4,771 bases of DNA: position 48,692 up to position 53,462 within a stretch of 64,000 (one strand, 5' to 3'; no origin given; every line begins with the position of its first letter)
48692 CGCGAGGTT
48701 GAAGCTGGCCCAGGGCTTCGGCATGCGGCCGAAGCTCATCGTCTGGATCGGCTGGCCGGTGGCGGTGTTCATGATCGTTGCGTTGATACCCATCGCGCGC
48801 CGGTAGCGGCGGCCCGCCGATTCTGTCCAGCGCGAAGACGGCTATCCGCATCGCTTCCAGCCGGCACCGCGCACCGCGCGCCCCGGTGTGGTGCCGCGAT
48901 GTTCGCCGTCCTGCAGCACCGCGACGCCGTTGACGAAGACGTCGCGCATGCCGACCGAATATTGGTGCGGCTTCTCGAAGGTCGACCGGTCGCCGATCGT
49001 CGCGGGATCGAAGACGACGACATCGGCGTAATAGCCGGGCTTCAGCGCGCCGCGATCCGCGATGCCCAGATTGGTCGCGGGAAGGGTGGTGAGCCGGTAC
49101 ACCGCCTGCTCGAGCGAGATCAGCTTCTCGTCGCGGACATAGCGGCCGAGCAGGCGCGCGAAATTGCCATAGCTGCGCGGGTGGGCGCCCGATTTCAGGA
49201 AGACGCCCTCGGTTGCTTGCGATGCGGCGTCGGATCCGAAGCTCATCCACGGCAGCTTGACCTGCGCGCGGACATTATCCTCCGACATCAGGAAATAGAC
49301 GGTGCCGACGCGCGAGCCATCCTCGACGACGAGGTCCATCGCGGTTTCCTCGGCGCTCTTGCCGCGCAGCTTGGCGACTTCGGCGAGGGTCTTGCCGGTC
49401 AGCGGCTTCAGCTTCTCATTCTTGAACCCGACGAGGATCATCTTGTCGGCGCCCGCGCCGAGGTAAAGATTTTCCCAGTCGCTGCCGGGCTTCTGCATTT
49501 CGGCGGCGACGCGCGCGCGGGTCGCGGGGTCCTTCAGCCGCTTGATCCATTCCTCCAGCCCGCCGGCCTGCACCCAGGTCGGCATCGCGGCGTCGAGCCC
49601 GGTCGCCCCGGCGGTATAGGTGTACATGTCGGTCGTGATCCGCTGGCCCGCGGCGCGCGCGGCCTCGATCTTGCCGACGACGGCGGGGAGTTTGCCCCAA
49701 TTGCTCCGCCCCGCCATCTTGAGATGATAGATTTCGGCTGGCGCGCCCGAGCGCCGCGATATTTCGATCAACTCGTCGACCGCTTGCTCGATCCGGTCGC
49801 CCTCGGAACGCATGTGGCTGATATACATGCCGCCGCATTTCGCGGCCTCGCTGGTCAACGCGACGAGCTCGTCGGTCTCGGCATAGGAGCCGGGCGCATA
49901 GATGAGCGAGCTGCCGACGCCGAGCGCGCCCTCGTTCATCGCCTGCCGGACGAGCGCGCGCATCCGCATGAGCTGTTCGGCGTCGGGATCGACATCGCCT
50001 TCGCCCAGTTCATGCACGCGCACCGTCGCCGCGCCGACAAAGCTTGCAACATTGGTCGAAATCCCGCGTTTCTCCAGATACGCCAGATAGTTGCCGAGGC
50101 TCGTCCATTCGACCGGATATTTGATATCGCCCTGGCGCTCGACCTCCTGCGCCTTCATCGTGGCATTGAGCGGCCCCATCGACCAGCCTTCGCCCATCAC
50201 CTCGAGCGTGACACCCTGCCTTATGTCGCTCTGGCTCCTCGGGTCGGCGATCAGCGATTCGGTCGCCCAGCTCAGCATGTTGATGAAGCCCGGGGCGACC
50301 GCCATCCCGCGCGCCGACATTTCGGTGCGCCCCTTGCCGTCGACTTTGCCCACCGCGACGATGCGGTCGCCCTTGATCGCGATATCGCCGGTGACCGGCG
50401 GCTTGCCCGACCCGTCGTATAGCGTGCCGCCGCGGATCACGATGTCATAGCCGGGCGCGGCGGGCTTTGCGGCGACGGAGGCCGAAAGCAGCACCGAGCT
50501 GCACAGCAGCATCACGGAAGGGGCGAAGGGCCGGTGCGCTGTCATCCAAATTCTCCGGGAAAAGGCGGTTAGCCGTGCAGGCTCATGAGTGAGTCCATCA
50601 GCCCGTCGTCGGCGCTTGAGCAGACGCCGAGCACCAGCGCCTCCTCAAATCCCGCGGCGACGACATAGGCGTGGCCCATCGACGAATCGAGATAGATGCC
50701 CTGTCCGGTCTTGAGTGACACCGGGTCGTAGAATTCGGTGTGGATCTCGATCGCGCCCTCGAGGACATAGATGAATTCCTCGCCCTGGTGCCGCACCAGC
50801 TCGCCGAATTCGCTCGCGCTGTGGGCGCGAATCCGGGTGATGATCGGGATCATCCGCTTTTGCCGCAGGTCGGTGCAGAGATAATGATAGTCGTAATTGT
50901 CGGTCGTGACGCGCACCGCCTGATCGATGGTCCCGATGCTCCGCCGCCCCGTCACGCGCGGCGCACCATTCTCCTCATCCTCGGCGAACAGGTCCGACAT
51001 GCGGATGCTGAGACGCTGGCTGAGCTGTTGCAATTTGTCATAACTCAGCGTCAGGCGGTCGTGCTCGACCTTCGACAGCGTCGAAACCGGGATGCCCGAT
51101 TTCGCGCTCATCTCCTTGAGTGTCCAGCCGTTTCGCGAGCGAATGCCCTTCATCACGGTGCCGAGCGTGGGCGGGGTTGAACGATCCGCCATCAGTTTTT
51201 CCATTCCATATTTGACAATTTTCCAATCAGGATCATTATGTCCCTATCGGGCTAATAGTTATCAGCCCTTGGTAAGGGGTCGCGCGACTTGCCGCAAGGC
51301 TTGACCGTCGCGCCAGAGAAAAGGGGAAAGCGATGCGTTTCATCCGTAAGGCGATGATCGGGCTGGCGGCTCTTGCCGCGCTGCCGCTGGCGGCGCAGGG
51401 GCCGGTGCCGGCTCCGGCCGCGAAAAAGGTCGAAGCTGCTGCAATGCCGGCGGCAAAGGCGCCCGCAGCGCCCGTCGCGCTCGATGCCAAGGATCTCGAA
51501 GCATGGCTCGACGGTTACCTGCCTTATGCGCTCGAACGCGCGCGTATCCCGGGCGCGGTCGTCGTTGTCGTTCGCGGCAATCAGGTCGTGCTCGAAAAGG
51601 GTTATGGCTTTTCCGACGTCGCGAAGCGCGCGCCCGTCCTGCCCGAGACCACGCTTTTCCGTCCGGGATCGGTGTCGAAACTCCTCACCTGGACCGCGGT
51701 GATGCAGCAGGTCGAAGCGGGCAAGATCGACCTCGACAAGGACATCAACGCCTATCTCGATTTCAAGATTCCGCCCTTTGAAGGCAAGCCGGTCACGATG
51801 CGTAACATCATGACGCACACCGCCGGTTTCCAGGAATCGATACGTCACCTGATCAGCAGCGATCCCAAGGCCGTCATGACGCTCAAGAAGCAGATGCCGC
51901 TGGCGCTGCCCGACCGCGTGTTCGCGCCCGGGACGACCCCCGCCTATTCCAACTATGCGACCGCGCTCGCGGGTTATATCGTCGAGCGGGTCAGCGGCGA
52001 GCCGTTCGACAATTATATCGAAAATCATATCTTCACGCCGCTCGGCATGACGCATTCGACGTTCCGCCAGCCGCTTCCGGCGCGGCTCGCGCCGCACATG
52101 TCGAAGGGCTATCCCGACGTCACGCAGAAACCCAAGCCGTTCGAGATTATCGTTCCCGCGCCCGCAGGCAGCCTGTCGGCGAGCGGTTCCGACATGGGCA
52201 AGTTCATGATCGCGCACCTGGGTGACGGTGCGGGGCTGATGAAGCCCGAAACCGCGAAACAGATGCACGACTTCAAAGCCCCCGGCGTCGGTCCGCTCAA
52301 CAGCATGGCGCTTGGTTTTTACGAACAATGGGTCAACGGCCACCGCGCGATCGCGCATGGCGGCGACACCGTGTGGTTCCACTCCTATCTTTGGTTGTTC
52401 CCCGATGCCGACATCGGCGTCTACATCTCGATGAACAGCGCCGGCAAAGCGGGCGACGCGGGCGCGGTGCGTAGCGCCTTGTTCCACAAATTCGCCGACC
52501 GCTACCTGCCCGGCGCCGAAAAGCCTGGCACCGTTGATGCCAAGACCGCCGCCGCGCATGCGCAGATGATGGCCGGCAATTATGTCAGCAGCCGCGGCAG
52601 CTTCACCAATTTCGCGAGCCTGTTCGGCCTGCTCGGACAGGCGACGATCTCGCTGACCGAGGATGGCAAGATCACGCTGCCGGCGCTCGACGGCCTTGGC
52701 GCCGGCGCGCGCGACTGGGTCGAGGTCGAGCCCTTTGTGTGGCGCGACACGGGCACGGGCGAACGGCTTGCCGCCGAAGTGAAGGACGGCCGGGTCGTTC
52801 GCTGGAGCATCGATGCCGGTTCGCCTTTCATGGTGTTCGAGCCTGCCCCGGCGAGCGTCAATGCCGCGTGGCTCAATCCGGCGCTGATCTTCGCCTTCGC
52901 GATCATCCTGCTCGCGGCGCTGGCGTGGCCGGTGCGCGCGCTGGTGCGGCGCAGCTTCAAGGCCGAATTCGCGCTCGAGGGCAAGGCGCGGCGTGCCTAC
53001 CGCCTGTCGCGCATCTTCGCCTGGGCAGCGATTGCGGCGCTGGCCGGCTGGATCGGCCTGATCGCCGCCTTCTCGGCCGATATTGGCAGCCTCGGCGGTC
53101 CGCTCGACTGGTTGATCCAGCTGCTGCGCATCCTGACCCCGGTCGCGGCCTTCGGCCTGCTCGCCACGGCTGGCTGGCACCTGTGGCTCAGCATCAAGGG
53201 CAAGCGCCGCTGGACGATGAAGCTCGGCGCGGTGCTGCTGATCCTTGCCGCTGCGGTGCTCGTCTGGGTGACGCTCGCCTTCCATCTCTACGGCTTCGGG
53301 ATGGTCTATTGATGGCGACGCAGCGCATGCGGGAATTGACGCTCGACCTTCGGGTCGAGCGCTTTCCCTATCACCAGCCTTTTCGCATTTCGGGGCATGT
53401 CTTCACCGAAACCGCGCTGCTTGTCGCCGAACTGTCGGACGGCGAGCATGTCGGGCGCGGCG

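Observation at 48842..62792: TonB-dependent-receptor-centred locus apparently dedicated to D-amino-acid-containing (peptidoglycan-type) peptides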

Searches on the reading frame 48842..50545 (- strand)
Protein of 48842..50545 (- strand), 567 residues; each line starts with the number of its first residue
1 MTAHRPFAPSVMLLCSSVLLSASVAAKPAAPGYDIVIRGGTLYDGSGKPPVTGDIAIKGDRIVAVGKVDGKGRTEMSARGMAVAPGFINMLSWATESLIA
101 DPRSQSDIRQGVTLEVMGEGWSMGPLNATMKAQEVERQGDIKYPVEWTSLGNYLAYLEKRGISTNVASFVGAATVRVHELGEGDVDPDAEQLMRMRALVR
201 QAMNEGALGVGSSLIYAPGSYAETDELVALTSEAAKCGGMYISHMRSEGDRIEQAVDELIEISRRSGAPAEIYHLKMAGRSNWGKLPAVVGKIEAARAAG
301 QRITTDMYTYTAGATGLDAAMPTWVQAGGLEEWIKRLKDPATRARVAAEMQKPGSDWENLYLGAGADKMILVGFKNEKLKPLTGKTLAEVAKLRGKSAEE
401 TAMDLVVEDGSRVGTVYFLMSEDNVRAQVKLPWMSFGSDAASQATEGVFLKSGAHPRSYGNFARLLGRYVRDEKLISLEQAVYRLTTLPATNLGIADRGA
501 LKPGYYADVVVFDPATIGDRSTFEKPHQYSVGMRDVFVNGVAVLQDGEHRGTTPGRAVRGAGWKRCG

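Call 4: search_protein_families(library=pfam, proteins=[window:48842-50545:-], max_evalue=0.001)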
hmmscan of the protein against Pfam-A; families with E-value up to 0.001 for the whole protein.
window:48842-50545:- (567 aa): 2 families
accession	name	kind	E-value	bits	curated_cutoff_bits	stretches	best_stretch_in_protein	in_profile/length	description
PF07969.17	Amidohydro_3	-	5.4e-19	69.5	29.7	1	76-543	3-471/472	Amidohydrolase family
PF01979.26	Amidohydro_1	-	1.1e-07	31.9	25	1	430-524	244-323/345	Amidohydrolase family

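Call 5: search_protein_families(library=ncbifam, proteins=[window:48842-50545:-], max_evalue=0.001)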
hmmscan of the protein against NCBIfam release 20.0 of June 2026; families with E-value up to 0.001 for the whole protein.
window:48842-50545:- (567 aa): 28 families (the best 25 are shown)
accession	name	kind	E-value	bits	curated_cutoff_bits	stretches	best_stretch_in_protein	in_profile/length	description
NF006560.0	PRK09061.1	subfamily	1.2e-62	211.9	340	2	18-331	11-315/517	amidohydrolase family protein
NF006689.0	PRK09237.1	equivalog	7.4e-11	41.2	371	1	33-114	3-88/383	amidohydrolase/deacetylase family metallohydrolase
NF011990.0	PRK15446.2-6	subfamily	1.1e-09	37.5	233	1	471-545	321-384/390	alpha-D-ribose 1-methylphosphonate 5-triphosphate diphosphatase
NF005791.0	PRK07627.1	equivalog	1.1e-08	34.5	442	0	34-90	2-60/425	dihydroorotase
TIGR02318.1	phosphono_phnM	equivalog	1.2e-08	34.3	390.55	1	472-514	316-358/376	phosphonate metabolism protein PhnM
TIGR00857.1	pyrC_multi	subfamily_domain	3.5e-08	32.8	279.05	1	473-515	328-370/412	dihydroorotase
NF009941.0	PRK13404.1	subfamily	5.7e-08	31.8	647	1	32-91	3-60/478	dihydropyrimidinase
NF009060.0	PRK12394.1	equivalog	9.2e-08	31.2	442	1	33-90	3-61/381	metallo-dependent hydrolase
NF004839.0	PRK06189.1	equivalog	3.7e-07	29.2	631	0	33-90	3-59/451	allantoinase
NF006559.0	PRK09060.1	equivalog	4.4e-07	28.6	482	1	33-89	5-60/444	dihydroorotase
NF011984.0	PRK15446.1-5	equivalog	5.4e-07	28.7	260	1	471-513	318-360/379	alpha-D-ribose 1-methylphosphonate 5-triphosphate diphosphatase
TIGR03121.1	one_C_dehyd_A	equivalog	1.2e-06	27.1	392.75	1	487-557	441-511/556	formylmethanofuran dehydrogenase subunit A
NF006056.0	PRK08204.1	subfamily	1.8e-06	27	391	1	50-90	22-63/449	hypothetical protein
TIGR03178.1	allantoinase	equivalog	2.2e-06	26.7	357.85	0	474-515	345-386/441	allantoinase AllB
NF011987.0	PRK15446.2-3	subfamily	5.1e-06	25.6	253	1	472-517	323-368/395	alpha-D-ribose 1-methylphosphonate 5-triphosphate diphosphatase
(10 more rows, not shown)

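Call 40: search_solved_structures(query=window:48842-50542:-, max_evalue=1e-10)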
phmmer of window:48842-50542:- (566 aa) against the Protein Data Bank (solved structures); distinct sequences matched with E-value up to 1e-10: 8.
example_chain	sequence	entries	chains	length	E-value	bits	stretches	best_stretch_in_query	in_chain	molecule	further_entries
1rjp_A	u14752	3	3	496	1.1e-76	261.9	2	25-317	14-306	D-aminoacylase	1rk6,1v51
1m7j_A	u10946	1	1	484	1.5e-76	261.5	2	26-317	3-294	D-aminoacylase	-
1rjq_A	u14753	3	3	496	2.4e-76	260.8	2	25-317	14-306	D-aminoacylase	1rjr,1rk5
1v4y_A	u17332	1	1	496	3.3e-75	257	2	25-317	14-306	D-aminoacylase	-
3gip_A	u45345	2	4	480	4.5e-67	230.2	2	32-315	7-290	N-acyl-D-glutamate deacylase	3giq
9g5m_A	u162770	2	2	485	1.2e-60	208.9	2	34-319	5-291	Amidohydrolase family protein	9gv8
9kb1_A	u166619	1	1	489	2.7e-54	188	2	32-318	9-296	PpOngB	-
9kb3_A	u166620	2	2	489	8.7e-54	186.3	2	32-318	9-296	Carbohydrate de-N-acetylated protein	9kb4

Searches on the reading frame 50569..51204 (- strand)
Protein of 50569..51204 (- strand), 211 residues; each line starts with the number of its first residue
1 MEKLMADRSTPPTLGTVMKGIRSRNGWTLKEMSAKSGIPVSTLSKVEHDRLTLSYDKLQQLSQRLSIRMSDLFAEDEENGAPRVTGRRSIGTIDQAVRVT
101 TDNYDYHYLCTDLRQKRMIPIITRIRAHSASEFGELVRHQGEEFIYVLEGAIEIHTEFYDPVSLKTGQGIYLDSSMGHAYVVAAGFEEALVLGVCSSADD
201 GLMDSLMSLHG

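Call 4: search_protein_families(library=pfam, proteins=[window:50569-51204:-], max_evalue=0.001)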
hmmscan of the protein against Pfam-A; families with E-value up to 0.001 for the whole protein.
window:50569-51204:- (211 aa): 5 families
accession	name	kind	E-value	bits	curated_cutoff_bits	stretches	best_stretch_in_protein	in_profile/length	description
PF07883.17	Cupin_2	-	5.8e-08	32.8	27.2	1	136-192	13-67/70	Cupin domain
PF01381.28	HTH_3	-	2.2e-07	31.2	23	1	22-71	5-54/55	Helix-turn-helix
PF13443.12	HTH_26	-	6.1e-05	23.6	22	1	23-73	7-58/63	Cro/C1-type HTH DNA-binding domain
PF12844.13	HTH_19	-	0.00022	21.5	30.2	1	19-72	5-58/64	Helix-turn-helix domain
PF13560.12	HTH_31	-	0.00051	20.7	27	0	14-61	2-50/64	Helix-turn-helix domain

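Call 5: search_protein_families(library=ncbifam, proteins=[window:50569-51204:-], max_evalue=0.001)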
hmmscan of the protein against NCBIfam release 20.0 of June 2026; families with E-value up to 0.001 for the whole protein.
window:50569-51204:- (211 aa): 7 families
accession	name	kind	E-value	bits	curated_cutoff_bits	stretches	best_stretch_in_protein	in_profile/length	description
NF007408.0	PRK09943.1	equivalog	3.7e-13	49.4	211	1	13-181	7-167/185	HTH-type transcriptional regulator PuuR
NF007271.0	PRK09726.1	equivalog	1.4e-05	25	79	1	11-71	10-70/88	type II toxin-antitoxin system antitoxin HipB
NF047948.1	male_kill_WMK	equivalog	4.1e-05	23.2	300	1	15-78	164-227/300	WO male-killing family protein Wmk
NF041677.1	trans_regClgR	equivalog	5e-05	23.3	170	1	14-79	9-74/113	transcriptional regulator ClgR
TIGR00270.2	TIGR00270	equivalog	0.00032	20.5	110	1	16-79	78-141/159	multiprotein bridging factor aMBF1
NF006015.0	PRK08154.1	subfamily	0.00047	19.4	204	1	13-81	30-98/314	anaerobic benzoate catabolism transcriptional regulator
TIGR03070.1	couple_hipB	subfamily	0.00056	19.8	71.65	0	13-68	2-57/58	type II toxin-antitoxin system Y4mF family antitoxin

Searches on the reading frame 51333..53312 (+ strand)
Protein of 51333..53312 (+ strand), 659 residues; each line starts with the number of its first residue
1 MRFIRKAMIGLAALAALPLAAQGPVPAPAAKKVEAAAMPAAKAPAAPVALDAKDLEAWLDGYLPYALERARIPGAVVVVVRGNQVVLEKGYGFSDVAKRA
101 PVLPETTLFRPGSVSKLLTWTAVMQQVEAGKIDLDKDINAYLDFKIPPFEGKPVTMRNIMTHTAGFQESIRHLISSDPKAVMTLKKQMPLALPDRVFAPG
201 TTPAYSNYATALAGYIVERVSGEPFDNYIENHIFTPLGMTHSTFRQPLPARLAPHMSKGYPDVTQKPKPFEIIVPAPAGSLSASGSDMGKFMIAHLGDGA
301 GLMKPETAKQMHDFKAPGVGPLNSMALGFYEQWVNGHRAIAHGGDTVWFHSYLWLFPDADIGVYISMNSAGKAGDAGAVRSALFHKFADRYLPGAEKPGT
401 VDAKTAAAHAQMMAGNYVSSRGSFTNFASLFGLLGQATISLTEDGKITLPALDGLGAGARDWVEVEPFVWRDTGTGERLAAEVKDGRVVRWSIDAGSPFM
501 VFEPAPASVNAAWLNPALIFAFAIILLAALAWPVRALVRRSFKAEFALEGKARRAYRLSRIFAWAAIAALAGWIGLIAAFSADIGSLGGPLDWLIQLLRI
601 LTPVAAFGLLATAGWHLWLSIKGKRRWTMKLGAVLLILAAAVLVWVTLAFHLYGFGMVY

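Call 4: search_protein_families(library=pfam, proteins=[window:51333-53312:+], max_evalue=0.001)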
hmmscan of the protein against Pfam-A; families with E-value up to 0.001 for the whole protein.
window:51333-53312:+ (659 aa): 1 family
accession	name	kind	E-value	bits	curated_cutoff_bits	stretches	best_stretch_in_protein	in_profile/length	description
PF00144.29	Beta-lactamase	-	5.5e-62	210.3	27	1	67-377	9-318/329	Beta-lactamase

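Call 5: search_protein_families(library=ncbifam, proteins=[window:51333-53312:+], max_evalue=0.001)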
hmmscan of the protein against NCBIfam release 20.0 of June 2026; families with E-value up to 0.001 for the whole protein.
window:51333-53312:+ (659 aa): 46 families (the best 25 are shown)
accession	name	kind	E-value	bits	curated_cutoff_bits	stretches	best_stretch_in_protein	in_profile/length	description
NF007943.0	PRK10662.1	equivalog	1.6e-24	86.3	266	1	38-370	16-357/380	D-alanyl-D-alanine-carboxypeptidase/endopeptidase AmpH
NF033085.1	bla_class_C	equivalog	8.7e-21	74.1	415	1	55-298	4-237/356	class C beta-lactamase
NF045671.1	blaPNC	exception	9.1e-19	67.6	750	1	29-299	22-279/401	PNC family class C beta-lactamase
NF009622.0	PRK13128.1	equivalog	1.2e-18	66.9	443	1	68-377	18-322/518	D-aminopeptidase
NF002968.0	PRK03642.1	equivalog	3.3e-16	59.2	385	1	69-245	52-243/432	penicillin binding protein PBP4B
NF041665.1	blaPSZ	exception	1.8e-15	56.8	850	1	52-297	24-258/379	PSZ family class C beta-lactamase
NF052559.1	MthAcHydAcmB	equivalog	7.1e-15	54.6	550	1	60-247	11-216/391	methyl acetate hydrolase AcmB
NF000519.2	blaPDC_var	exception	9.3e-15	54.7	900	1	49-296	28-266/397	PDC variant family class C beta-lactamase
NF000397.2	blaACC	exception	9.9e-15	54.4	850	1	45-297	20-261/385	ACC family cephalosporin-hydrolyzing class C beta-lactamase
NF047361.1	blaASDC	exception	1.6e-14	53.6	850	1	47-298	28-268/394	ASDC family class C beta-lactamase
NF033700.1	blaCMA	exception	6.3e-14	51.8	887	1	65-261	32-217/375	CMA family class C beta-lactamase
NF033698.1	blaCSA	exception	2.7e-13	49.6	884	1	66-261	33-217/375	CSA family class C beta-lactamase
NF012172.1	FOX-MOX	exception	2.9e-13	49.5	700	1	49-261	23-225/382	FOX/MOX family class C beta-lactamase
NF000239.3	MOX_CMY1_fam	exception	1.9e-12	47.1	770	1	55-296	32-263/383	CMY-1/MOX family class C beta-lactamase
NF012102.1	blaDHA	exception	2e-12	46.9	800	1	32-247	4-211/379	DHA family class C beta-lactamase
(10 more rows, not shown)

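Call 38: search_solved_structures(query=window:51333-53309:+, max_evalue=1e-10)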
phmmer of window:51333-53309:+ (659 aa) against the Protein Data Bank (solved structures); distinct sequences matched with E-value up to 1e-10: 102 (the best 60 are shown).
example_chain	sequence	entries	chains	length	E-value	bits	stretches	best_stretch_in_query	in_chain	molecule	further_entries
2qmi_A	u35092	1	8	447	3.8e-29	104.9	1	60-373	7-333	Pbp related beta-lactamase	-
7spn_A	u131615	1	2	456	3.2e-25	91.9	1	68-376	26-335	IS11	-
9sn1_A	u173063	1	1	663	1.9e-24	89.3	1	83-398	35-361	Beta-lactamase family protein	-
4gdn_A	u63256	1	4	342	1.7e-23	86.2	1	54-368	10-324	Protein flp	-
4y7p_A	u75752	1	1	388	2.9e-22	82.1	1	90-352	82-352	Alkaline D-peptidase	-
1ci8_A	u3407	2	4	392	1.7e-18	69.7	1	40-279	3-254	PROTEIN (CARBOXYLESTERASE)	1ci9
1cef_A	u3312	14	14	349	2.4e-17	65.9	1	61-359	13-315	D-ALANYL-D-ALANINE CARBOXYPEPTIDASE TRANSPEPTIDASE | D-ALANYL-D-ALANINE CARBOXYPEPTIDASE | D-alanyl-D-alanine carboxypeptidase precursor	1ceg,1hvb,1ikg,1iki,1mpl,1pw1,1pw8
1sde_A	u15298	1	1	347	2.4e-17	65.8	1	61-359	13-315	D-alanyl-D-alanine carboxypeptidase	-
7v21_A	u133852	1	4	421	5.3e-17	64.7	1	15-241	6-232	Serine beta-lactamase-like protein LACTB, mitochondrial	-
7atl_AAA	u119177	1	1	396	1.2e-16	63.6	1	58-270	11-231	Esterase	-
9s7k_A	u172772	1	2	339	3.5e-16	62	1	73-350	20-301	D-alanyl-D-alanine carboxypeptidase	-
5e2g_A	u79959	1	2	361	1.1e-15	60.4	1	64-297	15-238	Beta-lactamase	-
6k8x_A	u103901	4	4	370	1.3e-15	60.1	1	51-298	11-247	Beta-lactamase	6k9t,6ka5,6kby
6m5h_A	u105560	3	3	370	4.6e-15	58.3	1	51-298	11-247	Beta-lactamase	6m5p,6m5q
7pp3_A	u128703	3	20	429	5.9e-15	58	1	67-248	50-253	Esterase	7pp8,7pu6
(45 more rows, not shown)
